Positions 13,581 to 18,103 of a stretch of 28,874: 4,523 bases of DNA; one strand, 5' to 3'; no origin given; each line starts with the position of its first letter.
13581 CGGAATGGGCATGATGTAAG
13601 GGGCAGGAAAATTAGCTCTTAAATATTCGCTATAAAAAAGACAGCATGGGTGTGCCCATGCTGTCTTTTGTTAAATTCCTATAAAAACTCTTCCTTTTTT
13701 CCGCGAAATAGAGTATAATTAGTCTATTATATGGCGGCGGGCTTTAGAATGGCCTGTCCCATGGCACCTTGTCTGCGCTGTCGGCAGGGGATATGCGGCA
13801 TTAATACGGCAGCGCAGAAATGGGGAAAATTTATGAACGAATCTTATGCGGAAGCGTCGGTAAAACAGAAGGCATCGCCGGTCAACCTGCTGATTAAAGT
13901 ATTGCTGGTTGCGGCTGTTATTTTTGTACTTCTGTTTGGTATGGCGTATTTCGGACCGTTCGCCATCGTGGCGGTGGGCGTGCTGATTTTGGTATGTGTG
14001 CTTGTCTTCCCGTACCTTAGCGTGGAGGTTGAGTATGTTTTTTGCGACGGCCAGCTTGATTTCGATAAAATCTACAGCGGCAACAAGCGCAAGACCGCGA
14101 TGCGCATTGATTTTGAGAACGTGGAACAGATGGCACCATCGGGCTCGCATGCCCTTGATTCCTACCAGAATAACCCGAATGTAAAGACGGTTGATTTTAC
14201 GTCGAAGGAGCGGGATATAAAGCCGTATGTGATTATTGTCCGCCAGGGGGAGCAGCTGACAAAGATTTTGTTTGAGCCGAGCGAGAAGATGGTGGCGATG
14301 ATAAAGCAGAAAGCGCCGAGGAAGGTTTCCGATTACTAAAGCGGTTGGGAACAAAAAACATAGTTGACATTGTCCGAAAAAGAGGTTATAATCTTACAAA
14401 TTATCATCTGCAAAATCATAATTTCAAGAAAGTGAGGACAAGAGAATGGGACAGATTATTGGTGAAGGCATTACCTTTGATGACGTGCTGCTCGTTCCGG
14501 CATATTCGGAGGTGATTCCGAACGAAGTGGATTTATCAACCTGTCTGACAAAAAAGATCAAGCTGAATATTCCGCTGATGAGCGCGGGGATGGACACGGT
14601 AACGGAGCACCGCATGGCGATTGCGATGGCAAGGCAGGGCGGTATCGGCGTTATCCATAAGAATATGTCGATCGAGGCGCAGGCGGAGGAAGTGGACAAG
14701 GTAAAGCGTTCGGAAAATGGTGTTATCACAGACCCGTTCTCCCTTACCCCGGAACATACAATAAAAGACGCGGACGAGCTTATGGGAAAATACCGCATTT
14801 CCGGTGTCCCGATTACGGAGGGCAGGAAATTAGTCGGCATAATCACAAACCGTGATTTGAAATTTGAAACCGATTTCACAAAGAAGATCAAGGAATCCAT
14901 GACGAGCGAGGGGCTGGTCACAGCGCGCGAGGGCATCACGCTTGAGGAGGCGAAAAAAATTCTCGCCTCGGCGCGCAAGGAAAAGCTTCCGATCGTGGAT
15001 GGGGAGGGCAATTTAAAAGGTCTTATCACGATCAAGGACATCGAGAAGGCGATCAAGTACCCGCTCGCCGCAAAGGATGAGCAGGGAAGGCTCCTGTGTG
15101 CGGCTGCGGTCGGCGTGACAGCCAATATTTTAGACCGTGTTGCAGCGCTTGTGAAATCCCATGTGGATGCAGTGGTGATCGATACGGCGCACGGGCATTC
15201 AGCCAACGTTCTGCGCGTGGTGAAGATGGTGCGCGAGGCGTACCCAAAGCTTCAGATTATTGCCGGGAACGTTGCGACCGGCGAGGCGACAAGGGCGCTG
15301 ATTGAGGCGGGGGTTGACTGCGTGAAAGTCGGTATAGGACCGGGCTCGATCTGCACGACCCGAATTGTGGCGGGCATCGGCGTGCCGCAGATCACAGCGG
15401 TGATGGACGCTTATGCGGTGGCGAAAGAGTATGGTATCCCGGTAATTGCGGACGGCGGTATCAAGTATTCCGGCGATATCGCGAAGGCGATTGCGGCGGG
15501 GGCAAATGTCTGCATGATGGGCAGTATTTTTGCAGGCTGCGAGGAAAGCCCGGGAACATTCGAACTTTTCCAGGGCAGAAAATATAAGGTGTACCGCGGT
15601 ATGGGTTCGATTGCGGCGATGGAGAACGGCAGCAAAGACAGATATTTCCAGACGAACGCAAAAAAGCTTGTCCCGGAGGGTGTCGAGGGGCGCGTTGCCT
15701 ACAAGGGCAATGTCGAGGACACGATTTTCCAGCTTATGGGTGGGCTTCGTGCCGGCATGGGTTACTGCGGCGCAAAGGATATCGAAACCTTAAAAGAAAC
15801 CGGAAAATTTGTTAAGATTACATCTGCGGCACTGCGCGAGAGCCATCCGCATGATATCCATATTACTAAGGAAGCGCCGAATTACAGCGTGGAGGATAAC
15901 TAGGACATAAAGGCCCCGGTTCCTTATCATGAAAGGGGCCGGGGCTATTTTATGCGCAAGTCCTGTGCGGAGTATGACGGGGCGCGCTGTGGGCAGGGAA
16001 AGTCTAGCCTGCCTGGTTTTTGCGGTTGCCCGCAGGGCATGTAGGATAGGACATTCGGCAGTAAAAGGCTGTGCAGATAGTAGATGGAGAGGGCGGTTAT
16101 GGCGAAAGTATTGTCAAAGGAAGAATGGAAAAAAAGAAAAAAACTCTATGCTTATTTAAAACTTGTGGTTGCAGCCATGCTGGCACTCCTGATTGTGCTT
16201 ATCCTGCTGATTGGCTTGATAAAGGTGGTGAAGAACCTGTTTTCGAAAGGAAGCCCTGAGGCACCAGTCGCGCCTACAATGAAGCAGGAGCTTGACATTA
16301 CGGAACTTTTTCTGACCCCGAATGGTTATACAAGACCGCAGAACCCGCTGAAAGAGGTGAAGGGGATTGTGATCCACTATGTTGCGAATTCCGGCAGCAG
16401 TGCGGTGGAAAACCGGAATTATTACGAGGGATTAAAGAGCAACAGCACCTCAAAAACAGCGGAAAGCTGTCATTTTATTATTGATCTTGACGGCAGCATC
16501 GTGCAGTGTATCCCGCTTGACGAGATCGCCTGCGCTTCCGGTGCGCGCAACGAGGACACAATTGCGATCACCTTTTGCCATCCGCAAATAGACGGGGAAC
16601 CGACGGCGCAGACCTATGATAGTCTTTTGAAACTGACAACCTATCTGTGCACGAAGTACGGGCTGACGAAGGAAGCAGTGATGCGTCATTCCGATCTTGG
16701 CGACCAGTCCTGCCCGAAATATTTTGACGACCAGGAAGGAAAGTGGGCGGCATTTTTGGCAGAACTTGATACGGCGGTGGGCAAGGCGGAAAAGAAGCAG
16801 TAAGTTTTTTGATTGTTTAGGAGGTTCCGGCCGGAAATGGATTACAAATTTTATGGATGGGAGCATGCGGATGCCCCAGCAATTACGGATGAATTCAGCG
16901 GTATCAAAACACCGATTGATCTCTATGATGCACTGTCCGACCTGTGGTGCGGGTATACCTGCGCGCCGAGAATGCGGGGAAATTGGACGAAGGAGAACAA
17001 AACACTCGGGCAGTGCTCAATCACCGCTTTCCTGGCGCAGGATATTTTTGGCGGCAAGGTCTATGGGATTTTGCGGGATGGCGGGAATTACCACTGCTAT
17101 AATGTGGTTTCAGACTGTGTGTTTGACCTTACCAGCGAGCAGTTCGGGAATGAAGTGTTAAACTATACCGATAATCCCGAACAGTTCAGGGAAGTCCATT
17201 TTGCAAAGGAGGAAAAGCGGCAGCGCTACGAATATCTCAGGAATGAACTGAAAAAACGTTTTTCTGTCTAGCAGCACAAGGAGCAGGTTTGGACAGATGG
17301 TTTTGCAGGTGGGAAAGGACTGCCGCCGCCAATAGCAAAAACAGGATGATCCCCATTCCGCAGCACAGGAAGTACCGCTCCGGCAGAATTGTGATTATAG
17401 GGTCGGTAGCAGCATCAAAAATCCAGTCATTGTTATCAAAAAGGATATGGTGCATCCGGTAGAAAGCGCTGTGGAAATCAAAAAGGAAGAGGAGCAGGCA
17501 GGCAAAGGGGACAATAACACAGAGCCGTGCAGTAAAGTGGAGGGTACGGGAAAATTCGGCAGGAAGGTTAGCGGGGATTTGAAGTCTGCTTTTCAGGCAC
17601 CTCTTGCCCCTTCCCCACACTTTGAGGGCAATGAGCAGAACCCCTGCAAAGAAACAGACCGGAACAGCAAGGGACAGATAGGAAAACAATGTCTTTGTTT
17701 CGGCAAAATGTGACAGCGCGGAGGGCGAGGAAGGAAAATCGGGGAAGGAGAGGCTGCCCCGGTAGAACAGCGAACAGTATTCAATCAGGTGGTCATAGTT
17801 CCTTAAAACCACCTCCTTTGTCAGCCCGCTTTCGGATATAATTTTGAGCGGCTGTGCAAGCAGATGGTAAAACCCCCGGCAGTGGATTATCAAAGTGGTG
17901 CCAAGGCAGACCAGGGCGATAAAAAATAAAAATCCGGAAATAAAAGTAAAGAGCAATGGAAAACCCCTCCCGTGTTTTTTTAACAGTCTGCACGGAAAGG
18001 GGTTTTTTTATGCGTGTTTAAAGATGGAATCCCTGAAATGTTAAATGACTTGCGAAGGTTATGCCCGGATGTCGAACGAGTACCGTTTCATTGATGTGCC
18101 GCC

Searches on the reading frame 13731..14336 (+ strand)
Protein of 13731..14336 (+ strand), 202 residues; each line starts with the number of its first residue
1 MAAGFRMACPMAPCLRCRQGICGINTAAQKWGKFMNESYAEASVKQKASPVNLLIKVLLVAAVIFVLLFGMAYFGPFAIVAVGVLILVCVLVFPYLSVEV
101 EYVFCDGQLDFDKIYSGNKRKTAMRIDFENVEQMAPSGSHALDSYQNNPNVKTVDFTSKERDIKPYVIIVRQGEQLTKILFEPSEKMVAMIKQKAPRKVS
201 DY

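Call 7: search_protein_families(library=pfam, proteins=[window:13731-14336:+], max_evalue=0.001)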
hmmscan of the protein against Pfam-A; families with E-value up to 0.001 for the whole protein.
window:13731-14336:+ (202 aa): 1 family
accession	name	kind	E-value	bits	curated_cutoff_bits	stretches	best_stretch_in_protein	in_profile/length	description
PF19601.4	DUF6106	-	1.4e-06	28.8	25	1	37-193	6-165/173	Family of unknown function (DUF6106)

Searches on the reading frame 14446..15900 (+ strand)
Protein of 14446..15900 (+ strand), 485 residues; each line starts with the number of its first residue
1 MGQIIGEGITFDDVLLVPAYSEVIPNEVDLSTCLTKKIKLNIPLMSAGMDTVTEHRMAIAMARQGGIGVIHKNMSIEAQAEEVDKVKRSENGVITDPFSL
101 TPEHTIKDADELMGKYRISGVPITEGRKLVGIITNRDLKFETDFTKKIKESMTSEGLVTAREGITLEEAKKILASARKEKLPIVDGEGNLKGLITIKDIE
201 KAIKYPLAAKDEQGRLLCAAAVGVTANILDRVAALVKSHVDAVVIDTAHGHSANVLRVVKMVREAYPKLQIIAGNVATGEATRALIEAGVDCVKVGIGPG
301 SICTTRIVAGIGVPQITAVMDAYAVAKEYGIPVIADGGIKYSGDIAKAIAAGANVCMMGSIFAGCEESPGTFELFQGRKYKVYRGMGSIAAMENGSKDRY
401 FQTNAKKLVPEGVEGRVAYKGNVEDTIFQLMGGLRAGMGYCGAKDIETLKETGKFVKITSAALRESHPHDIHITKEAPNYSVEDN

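Call 7: search_protein_families(library=pfam, proteins=[window:14446-15900:+], max_evalue=0.001)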
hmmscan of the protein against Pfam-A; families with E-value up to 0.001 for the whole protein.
window:14446-15900:+ (485 aa): 5 families
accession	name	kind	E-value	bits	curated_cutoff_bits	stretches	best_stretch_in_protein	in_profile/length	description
PF00478.31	IMPDH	-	8.1e-168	558.2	25.6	1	8-469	1-345/345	IMP dehydrogenase / GMP reductase domain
PF00571.33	CBS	-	8.5e-20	71.3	24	2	95-138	7-51/57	CBS domain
PF03060.21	NMO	-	2.4e-12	47.4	28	1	269-369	136-232/331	Nitronate monooxygenase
PF01070.24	FMN_dh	-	2.6e-06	27.1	24.9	1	259-362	210-305/350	FMN-dependent dehydrogenase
PF02310.24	B12-binding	-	0.00071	19.8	32.1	1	222-298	34-113/121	B12 binding domain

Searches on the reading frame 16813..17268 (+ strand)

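Call 9: search_protein_families(library=pfam, proteins=[window:16813-17268:+], max_evalue=0.01)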
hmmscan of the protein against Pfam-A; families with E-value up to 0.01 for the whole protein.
window:16813-17268:+ (152 aa): 1 family
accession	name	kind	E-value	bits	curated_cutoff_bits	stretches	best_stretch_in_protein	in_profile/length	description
PF24585.1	YunG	-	4.8e-35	120.7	27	1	34-150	2-115/116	YunG protein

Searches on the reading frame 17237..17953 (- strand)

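Call 7: search_protein_families(library=pfam, proteins=[window:17237-17953:-], max_evalue=0.001)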
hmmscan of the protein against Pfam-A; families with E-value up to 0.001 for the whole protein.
window:17237-17953:- (238 aa): 1 family
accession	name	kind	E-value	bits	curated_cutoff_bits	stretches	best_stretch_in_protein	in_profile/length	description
PF07314.17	Lit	-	1e-39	136.8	24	1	5-195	2-176/176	Lipoprotein intramolecular transacylase Lit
